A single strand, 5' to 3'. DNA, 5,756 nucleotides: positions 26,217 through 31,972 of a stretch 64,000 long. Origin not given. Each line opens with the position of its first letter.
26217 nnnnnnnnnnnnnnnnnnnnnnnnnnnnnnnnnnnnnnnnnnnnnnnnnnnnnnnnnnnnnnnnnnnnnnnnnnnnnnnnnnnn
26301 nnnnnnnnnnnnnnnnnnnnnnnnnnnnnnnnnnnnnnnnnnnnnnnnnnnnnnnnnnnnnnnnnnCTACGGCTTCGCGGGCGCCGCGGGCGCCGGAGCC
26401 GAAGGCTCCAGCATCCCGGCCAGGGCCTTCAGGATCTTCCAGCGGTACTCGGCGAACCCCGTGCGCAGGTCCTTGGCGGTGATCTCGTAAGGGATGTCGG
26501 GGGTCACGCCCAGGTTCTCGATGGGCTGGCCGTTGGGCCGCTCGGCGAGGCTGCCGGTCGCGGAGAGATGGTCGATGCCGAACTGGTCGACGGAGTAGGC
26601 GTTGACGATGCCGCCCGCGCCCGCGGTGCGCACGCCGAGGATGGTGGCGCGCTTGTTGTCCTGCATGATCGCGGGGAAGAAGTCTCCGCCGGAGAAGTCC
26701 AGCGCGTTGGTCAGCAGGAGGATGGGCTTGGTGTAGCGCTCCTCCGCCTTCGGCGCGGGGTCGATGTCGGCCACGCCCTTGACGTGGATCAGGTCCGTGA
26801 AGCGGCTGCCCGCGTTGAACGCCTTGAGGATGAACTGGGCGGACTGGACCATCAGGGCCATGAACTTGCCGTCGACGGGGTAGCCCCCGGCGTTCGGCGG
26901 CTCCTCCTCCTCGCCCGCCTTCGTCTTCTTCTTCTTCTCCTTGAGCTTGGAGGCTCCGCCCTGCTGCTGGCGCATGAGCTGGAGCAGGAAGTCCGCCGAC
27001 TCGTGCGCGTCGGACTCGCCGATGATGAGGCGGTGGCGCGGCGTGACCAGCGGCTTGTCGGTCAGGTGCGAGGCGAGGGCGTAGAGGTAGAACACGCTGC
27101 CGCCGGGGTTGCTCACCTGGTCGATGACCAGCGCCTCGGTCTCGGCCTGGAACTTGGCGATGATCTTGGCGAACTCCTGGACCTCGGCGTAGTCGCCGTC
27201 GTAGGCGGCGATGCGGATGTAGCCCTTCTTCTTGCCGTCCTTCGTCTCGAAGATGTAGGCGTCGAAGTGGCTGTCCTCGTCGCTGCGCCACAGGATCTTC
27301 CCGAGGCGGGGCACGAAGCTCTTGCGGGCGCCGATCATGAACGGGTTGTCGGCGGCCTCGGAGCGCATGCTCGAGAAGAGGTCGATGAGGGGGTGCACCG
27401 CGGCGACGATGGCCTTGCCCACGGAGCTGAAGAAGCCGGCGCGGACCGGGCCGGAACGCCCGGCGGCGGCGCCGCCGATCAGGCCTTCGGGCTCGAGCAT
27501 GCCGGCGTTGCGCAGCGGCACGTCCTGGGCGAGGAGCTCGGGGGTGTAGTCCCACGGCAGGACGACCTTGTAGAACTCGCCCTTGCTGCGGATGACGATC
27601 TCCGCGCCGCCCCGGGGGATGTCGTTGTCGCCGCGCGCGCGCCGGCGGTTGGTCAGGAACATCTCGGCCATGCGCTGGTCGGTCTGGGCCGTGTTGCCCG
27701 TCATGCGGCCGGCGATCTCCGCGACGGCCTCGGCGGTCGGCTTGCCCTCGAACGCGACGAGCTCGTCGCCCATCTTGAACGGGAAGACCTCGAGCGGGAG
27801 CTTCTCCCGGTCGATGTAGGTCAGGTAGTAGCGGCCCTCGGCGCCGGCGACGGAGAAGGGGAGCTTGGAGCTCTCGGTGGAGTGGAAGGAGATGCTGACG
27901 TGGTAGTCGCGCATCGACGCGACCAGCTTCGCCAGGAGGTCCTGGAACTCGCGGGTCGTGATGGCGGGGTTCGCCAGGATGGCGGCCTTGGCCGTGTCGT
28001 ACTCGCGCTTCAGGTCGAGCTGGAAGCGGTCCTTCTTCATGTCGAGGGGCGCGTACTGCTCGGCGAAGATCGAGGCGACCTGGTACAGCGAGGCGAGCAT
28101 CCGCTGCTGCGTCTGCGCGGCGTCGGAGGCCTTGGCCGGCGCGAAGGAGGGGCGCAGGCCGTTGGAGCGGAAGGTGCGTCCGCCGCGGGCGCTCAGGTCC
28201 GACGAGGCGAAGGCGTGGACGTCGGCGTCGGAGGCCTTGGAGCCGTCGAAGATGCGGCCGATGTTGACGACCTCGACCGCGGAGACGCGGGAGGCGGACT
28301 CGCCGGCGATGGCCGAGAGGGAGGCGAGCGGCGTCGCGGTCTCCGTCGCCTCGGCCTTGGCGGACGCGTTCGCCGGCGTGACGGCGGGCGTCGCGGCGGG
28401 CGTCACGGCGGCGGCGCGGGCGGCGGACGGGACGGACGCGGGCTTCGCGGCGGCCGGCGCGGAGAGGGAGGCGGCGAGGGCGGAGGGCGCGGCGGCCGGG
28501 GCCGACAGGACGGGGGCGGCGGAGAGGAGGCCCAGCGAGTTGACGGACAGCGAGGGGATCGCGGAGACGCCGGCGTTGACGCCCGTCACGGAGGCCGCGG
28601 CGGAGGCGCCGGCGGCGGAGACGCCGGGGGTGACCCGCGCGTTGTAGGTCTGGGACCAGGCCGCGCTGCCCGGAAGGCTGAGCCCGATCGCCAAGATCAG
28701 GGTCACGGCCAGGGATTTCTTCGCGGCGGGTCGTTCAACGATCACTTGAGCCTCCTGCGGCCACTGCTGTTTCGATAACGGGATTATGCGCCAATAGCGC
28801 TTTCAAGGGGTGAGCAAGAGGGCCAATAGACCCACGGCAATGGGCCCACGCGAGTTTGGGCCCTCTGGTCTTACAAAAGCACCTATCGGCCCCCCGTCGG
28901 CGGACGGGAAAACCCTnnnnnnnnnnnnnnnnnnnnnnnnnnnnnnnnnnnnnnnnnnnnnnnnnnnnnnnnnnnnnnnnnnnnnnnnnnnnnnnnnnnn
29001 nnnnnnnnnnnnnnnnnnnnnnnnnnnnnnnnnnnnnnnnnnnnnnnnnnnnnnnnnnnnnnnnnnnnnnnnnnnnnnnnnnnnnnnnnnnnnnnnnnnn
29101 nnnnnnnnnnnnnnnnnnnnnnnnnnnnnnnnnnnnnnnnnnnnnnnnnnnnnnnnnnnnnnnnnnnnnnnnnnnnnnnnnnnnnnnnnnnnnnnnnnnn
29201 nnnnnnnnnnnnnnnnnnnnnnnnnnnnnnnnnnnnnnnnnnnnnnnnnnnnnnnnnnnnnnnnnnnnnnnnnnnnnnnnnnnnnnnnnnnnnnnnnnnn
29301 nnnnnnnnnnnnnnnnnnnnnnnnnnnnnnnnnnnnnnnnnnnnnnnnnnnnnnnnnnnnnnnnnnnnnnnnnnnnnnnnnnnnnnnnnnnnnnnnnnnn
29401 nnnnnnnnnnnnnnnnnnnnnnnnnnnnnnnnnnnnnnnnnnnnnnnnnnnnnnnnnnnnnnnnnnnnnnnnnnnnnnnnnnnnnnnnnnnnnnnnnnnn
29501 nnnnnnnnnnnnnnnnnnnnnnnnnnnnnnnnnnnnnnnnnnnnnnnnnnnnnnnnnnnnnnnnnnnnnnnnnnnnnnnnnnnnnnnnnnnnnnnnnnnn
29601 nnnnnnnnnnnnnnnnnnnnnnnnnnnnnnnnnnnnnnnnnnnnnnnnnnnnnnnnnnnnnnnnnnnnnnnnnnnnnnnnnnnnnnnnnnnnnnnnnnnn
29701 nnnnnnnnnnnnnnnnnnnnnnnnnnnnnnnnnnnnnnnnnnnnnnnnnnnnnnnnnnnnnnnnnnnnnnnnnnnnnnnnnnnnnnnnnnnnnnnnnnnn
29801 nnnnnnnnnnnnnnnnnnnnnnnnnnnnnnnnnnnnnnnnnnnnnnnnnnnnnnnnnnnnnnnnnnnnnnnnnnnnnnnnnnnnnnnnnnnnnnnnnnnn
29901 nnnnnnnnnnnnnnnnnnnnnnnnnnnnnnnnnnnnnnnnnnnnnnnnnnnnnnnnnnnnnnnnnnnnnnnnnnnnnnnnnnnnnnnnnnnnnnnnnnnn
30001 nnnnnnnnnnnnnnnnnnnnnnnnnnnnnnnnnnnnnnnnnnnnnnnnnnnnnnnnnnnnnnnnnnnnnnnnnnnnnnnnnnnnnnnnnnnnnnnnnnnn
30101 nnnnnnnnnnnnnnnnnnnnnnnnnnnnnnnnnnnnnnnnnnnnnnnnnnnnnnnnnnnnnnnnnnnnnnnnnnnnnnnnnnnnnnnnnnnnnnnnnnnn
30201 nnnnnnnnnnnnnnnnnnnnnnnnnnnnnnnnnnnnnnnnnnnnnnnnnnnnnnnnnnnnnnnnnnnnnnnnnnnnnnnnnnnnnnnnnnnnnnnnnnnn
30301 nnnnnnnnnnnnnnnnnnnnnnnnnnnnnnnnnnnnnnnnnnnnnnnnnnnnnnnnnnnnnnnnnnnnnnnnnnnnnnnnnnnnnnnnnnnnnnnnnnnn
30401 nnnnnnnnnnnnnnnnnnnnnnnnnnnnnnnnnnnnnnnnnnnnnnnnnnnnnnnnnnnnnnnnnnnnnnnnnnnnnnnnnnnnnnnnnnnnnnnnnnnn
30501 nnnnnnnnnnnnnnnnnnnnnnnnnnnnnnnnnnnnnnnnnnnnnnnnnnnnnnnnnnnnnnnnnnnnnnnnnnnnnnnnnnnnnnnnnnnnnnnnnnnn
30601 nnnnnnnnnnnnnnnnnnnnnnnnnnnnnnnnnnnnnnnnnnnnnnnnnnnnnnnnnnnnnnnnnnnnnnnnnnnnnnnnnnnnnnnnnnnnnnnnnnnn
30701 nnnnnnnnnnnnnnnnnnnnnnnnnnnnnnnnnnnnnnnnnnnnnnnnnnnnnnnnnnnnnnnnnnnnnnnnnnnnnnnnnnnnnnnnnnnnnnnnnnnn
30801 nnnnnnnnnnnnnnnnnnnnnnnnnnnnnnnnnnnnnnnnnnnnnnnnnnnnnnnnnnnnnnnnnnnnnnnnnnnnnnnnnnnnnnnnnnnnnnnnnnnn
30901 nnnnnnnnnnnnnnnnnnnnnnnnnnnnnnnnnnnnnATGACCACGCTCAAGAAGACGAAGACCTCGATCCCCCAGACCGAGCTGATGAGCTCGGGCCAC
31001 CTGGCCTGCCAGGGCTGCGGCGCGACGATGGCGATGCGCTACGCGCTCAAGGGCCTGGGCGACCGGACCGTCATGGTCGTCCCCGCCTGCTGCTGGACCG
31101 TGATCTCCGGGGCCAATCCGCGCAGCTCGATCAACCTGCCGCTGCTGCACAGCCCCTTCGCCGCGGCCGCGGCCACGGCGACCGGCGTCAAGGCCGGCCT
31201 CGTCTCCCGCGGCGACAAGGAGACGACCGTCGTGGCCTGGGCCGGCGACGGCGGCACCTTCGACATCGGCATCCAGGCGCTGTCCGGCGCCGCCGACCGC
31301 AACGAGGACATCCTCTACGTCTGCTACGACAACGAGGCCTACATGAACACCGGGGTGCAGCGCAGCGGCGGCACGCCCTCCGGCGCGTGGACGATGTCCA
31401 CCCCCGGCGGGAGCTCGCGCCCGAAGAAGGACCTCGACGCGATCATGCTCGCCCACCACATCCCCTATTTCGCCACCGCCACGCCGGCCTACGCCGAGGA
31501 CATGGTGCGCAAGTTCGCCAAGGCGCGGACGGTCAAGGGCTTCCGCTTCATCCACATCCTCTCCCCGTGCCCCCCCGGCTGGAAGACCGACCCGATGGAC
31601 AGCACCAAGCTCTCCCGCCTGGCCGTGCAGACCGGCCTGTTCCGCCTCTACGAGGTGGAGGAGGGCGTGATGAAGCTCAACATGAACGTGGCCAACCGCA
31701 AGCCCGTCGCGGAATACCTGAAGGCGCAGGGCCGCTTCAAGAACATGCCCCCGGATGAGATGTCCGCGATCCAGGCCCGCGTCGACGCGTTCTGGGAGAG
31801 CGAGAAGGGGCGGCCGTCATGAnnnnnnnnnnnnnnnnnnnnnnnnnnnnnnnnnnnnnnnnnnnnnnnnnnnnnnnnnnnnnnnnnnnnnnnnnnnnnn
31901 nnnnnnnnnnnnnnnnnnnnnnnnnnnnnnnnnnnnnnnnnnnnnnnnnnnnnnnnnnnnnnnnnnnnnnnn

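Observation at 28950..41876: Split anaerobic 2-oxoacid supercluster with several components that fit no textbook pathway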

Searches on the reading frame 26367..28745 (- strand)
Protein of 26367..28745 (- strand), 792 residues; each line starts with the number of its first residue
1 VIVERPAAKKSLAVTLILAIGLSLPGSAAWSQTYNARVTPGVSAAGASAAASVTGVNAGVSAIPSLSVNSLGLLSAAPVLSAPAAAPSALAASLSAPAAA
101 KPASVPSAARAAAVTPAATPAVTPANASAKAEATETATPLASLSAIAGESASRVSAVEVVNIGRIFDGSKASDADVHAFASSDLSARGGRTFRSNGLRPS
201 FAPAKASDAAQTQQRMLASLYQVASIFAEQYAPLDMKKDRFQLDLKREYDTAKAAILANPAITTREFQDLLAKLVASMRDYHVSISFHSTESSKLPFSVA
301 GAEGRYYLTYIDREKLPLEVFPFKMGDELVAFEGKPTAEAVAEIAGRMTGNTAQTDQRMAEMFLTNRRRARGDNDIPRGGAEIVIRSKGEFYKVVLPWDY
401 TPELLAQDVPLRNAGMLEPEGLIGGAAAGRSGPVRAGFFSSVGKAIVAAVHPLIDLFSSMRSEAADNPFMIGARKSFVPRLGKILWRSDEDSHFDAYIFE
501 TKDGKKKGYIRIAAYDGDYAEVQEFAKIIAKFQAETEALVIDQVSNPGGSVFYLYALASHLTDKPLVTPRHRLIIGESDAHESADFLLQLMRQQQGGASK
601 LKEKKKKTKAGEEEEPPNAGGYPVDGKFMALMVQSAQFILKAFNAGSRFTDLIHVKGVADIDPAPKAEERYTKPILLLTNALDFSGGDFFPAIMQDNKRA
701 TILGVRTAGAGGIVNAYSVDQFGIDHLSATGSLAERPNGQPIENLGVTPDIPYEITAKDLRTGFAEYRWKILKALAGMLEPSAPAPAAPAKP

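Call 8: search_protein_families(library=pfam, proteins=[window:26367-28745:-], max_evalue=0.01)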
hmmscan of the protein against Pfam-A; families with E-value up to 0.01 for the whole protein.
window:26367-28745:- (792 aa): 2 families
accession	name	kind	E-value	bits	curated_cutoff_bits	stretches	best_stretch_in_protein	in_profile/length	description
PF03572.23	Peptidase_S41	-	3.9e-23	82.3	24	1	508-752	3-164/165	Peptidase family S41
PF17816.7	PDZ_4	-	1.9e-22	80.1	23.1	1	291-404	1-113/114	PDZ domain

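Call 9: search_protein_families(library=ncbifam, proteins=[window:26367-28745:-], max_evalue=0.001)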
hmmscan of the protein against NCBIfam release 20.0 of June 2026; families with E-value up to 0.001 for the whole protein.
window:26367-28745:- (792 aa): 8 families
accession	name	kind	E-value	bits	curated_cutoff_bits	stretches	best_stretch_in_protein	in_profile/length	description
NF033424.1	chlamy_CPAF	equivalog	6.2e-169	563.2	250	1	204-778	17-563/564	protease-like activity factor CPAF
TIGR00225.1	prc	subfamily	1.4e-13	50.6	218.6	1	660-758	223-319/335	C-terminal processing peptidase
NF045590.1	Cterm_S41_CtpC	exception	2.8e-10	39.5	665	1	657-760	285-385/418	carboxyl-terminal processing protease CtpC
NF045589.1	Cterm_S41_CtpB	exception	9.3e-10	37.7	633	1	672-760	301-387/416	carboxyl-terminal processing protease CtpB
NF045588.1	Cterm_S41_CtpA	exception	6.1e-08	32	625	1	672-752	297-375/401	carboxyl-terminal processing protease CtpA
NF045591.1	Cterm_S41_CtpZ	exception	9.4e-08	31.2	525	1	658-769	282-389/403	carboxyl-terminal processing protease CtpZ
NF008388.1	PRK11186.1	exception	5e-05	21.9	825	1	667-758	434-531/663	carboxy terminal-processing peptidase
TIGR03900.1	prc_long_Delta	hypoth_equivalog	0.00056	18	660.95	0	666-751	313-402/973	MXAN_5808 family serine peptidase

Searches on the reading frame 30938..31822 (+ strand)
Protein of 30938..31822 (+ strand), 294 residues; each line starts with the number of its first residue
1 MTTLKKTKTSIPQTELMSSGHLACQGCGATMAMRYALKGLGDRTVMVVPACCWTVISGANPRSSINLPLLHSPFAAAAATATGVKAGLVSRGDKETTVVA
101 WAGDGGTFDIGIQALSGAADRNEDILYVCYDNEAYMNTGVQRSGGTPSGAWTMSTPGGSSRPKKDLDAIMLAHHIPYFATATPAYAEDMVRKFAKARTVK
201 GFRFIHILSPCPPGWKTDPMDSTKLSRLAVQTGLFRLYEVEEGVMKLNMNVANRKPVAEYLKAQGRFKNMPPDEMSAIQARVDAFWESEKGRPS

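Call 6: search_protein_families(library=pfam, proteins=[window:30938-31822:+], max_evalue=0.01)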
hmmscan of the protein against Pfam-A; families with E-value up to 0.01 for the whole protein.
window:30938-31822:+ (294 aa): 1 family
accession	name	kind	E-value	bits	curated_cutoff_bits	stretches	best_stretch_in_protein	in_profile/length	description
PF02775.26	TPP_enzyme_C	-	2e-23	83.3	21.9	1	59-207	16-151/151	Thiamine pyrophosphate enzyme, C-terminal TPP binding domain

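Call 7: search_protein_families(library=ncbifam, proteins=[window:30938-31822:+], max_evalue=0.01)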
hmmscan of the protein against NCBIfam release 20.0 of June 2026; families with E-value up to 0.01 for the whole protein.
window:30938-31822:+ (294 aa): 13 families
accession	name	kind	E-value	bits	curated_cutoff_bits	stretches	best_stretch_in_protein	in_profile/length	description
NF008818.0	PRK11864.1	subfamily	2.8e-122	407.6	405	1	7-288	4-291/300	3-methyl-2-oxobutanoate dehydrogenase subunit beta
NF008819.1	PRK11865.1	equivalog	2e-106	355.6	405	1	7-288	4-295/300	pyruvate synthase subunit PorB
NF045766.1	PhenlGlyoxDHPadI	equivalog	1.1e-66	225.5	700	1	14-284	149-428/443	NADH-dependent phenylglyoxylate dehydrogenase subunit beta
NF045792.1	OxalOxredbeta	equivalog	4.9e-66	222.9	590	1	6-284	6-298/311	oxalate oxidoreductase subunit beta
NF008820.0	PRK11866.1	equivalog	5.9e-19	68.5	402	1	23-211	17-201/287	2-oxoacid ferredoxin oxidoreductase subunit beta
TIGR02176.1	pyruv_ox_red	equivalog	8.4e-17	60.3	911.35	1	100-279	958-1145/1167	pyruvate:ferredoxin (flavodoxin) oxidoreductase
NF007207.0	PRK09628.1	equivalog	8.3e-15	55.1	364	1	22-211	17-202/277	2-oxoglutarate ferredoxin oxidoreductase subunit beta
TIGR02177.1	PorB_KorB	subfamily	1.5e-14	54.1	261.9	1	24-212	4-188/286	2-oxoacid:acceptor oxidoreductase, beta subunit, pyruvate/2-ketoisovalerate family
NF041171.1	Oxoac_fdxbeta_Archa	equivalog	5e-10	39.1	423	1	24-212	6-190/296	2-oxoacid:ferredoxin oxidoreductase subunit beta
NF008821.0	PRK11869.1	equivalog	5e-08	32.2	438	1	24-213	17-202/286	2-oxoacid ferredoxin oxidoreductase subunit beta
TIGR03336.1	IOR_alpha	equivalog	8.3e-07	27.7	650.9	1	14-211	349-531/595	indolepyruvate ferredoxin oxidoreductase subunit alpha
TIGR03846.1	sulfopy_beta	equivalog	0.00014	21.8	221.5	1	80-144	46-109/182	sulfopyruvate decarboxylase subunit beta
NF006122.0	PRK08266.1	subfamily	0.00028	19.5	571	1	79-138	409-462/543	hypothetical protein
